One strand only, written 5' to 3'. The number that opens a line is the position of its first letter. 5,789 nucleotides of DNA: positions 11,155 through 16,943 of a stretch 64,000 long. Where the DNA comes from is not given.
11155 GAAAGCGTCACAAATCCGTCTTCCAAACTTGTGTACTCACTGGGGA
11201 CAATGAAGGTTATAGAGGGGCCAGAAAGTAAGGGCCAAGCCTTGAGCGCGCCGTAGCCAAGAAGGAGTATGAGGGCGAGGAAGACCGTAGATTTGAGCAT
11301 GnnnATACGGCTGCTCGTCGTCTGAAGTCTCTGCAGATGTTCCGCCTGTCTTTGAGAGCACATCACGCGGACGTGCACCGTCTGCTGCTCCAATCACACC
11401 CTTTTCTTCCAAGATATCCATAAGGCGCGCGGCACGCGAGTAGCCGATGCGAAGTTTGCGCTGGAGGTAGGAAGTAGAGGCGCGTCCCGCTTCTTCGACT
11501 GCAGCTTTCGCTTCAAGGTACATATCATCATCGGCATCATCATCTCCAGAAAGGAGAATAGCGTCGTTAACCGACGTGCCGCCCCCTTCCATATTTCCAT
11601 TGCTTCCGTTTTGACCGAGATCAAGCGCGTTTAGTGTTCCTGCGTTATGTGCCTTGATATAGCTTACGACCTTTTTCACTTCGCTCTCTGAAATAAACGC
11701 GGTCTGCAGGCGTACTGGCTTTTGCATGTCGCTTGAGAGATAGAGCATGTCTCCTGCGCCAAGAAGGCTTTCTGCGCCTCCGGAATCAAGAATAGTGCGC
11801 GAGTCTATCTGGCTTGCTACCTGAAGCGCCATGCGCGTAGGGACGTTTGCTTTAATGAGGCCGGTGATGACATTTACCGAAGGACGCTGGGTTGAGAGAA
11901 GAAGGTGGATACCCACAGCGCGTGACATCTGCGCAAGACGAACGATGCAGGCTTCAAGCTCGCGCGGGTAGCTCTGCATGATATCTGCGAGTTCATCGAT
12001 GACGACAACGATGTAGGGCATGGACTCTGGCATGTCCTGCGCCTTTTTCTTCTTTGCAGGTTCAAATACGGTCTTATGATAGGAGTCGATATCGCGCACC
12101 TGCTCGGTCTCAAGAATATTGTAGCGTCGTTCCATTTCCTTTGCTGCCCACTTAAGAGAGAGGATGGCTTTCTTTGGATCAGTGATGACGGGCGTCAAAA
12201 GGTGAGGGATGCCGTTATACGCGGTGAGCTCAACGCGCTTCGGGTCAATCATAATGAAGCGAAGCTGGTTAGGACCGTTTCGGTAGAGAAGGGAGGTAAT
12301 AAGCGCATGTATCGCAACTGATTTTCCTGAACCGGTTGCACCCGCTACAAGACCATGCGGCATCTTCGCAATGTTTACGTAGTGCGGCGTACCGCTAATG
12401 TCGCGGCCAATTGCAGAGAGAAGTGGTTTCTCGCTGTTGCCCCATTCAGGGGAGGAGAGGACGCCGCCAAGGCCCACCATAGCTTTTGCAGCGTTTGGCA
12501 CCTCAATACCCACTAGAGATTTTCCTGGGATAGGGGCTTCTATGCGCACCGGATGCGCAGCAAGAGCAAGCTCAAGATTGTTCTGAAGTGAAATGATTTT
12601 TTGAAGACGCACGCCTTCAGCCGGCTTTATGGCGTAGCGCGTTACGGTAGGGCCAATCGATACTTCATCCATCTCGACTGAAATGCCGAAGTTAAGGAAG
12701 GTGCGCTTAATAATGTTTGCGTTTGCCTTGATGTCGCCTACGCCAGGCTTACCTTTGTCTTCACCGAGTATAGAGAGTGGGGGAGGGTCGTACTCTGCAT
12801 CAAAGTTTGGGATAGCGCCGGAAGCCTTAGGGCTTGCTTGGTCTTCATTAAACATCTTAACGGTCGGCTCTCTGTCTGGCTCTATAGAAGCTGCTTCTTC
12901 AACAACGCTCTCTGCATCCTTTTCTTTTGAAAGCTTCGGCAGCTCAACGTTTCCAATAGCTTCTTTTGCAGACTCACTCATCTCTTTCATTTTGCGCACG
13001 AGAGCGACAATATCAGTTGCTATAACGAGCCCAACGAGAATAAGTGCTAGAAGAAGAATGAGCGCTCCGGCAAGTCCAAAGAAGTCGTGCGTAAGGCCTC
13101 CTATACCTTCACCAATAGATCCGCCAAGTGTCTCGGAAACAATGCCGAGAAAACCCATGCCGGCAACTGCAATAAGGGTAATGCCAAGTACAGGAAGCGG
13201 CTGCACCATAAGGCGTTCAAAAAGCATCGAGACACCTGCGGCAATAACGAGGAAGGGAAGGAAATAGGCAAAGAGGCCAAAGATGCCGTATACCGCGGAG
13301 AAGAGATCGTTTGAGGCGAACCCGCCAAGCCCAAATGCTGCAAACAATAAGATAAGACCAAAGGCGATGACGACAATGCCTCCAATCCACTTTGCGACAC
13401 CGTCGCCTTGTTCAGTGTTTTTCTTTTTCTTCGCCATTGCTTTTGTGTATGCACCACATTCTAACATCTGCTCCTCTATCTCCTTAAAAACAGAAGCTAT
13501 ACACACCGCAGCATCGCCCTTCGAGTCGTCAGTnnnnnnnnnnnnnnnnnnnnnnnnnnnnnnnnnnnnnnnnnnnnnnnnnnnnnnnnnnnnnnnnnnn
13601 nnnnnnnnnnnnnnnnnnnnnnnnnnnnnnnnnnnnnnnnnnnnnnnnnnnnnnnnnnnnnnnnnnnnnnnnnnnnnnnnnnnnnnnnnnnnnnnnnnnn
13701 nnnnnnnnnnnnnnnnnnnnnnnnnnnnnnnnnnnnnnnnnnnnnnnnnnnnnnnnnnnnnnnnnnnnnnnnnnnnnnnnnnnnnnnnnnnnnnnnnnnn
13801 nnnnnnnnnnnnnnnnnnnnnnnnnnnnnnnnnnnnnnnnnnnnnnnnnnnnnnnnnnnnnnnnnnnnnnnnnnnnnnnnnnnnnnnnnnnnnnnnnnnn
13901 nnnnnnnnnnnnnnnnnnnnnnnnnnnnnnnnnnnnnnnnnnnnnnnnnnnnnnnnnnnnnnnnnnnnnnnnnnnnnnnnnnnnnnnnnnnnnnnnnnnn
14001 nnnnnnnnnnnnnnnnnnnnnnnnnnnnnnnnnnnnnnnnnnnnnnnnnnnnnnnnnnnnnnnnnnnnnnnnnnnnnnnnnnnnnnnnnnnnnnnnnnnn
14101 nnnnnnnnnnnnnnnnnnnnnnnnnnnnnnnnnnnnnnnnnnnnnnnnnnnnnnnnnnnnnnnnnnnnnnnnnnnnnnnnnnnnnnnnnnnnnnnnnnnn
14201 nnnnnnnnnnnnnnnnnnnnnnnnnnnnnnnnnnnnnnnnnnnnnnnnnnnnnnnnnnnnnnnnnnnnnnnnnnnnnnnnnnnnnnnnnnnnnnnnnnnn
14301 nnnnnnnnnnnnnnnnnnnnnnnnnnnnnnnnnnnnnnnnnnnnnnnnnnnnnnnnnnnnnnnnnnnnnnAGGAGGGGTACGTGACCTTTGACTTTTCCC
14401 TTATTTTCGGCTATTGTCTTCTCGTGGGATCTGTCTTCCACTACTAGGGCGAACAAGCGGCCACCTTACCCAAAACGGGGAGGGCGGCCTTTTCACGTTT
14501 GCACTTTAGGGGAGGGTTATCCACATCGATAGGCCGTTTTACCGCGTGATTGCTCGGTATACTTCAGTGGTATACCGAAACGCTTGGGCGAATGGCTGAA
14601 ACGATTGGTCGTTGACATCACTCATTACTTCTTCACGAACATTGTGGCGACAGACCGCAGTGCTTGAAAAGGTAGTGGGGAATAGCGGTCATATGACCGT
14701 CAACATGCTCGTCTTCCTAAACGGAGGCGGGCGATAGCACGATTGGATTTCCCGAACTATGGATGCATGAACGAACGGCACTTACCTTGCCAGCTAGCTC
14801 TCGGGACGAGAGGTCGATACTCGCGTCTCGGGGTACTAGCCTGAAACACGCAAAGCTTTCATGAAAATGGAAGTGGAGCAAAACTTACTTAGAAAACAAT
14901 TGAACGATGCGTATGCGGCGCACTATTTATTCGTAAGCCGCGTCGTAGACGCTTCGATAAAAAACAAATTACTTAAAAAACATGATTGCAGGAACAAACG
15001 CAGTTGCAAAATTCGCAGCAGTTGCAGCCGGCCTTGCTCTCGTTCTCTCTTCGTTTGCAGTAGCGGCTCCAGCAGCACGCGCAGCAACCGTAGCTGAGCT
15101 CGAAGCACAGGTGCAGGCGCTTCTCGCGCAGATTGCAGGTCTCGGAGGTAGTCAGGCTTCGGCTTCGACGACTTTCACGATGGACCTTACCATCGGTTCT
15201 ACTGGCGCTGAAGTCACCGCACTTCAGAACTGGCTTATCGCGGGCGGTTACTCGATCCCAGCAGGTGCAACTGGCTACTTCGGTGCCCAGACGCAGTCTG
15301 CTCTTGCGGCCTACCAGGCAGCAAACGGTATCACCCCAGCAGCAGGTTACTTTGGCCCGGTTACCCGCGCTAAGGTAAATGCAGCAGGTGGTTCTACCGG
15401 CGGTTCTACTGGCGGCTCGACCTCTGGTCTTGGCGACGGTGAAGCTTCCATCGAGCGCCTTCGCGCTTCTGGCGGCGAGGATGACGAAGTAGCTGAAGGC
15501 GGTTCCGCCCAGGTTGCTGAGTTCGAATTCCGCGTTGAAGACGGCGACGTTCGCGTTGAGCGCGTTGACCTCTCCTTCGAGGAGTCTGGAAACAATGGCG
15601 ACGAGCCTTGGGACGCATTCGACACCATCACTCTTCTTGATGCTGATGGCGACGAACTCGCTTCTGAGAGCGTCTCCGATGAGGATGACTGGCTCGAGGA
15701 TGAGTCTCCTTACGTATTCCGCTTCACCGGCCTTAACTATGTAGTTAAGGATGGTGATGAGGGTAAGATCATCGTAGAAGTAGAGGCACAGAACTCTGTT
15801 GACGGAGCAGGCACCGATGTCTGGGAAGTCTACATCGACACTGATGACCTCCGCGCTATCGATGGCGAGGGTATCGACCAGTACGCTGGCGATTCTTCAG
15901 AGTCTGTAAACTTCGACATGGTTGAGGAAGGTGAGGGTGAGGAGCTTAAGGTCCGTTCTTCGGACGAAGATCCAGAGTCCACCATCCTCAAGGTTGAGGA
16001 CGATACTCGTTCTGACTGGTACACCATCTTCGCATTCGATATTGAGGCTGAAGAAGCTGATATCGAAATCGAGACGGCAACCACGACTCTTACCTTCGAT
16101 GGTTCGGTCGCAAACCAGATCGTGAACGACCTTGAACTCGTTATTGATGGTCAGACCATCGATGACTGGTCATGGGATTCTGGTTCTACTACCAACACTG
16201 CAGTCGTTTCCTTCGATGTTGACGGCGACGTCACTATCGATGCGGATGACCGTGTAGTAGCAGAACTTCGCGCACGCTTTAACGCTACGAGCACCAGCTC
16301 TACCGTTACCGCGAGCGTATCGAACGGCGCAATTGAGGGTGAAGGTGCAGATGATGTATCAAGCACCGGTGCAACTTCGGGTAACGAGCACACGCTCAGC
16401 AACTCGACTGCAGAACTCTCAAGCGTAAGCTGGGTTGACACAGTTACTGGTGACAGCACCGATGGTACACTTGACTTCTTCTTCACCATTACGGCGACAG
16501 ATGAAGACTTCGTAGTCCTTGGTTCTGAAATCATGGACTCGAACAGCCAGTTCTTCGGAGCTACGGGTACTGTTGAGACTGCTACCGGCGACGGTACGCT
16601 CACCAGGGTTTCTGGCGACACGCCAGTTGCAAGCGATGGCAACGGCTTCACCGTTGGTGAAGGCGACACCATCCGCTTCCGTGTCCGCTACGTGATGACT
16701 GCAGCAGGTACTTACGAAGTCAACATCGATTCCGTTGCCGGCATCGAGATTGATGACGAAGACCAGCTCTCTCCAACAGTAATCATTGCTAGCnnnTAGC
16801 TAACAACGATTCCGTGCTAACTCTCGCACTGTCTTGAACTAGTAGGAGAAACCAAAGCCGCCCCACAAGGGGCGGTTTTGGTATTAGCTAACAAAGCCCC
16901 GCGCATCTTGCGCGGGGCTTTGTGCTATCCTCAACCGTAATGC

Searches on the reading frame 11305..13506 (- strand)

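Call 85: search_protein_families(library=pfam, proteins=[window:11305-13506:-], max_evalue=0.0001)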
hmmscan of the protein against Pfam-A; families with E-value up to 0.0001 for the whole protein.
window:11305-13506:- (734 aa): 4 families
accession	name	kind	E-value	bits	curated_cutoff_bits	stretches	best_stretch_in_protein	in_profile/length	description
PF01580.24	FtsK_SpoIIIE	-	5.7e-63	212.8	24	1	349-544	5-221/221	FtsK/SpoIIIE family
PF17854.6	FtsK_alpha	-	4.8e-26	91.3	22.9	1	242-338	2-101/101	FtsK alpha domain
PF09397.16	FtsK_gamma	-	2.7e-24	85.1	30.6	1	658-717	2-61/63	Ftsk gamma domain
PF01935.23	DUF87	-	6.6e-05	23.5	23.2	0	371-424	10-62/220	Helicase HerA, central domain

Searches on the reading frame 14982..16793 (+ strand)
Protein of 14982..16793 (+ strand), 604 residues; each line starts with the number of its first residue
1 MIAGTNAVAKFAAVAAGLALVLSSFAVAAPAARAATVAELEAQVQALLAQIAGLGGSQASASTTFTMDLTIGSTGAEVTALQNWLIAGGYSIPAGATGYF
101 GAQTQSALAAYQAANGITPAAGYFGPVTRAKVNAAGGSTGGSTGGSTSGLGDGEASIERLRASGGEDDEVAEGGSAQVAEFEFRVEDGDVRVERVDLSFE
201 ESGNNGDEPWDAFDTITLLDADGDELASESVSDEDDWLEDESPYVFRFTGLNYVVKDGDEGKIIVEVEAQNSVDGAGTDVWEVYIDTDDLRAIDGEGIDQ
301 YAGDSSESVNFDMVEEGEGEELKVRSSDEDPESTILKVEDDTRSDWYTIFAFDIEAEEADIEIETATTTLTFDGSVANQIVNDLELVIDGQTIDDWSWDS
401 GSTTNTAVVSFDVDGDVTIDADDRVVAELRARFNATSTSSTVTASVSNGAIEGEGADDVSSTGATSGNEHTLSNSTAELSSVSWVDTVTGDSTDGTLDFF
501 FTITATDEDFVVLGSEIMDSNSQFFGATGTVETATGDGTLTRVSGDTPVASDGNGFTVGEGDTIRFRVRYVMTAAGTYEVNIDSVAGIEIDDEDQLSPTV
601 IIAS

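Call 85: search_protein_families(library=pfam, proteins=[window:14982-16793:+], max_evalue=0.0001)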
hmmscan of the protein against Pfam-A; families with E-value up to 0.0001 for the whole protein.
window:14982-16793:+ (604 aa): 1 family
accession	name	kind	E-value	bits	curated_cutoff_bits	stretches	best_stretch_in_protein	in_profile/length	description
PF01471.23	PG_binding_1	-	1.3e-11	44.9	23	1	74-131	1-56/57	Putative peptidoglycan binding domain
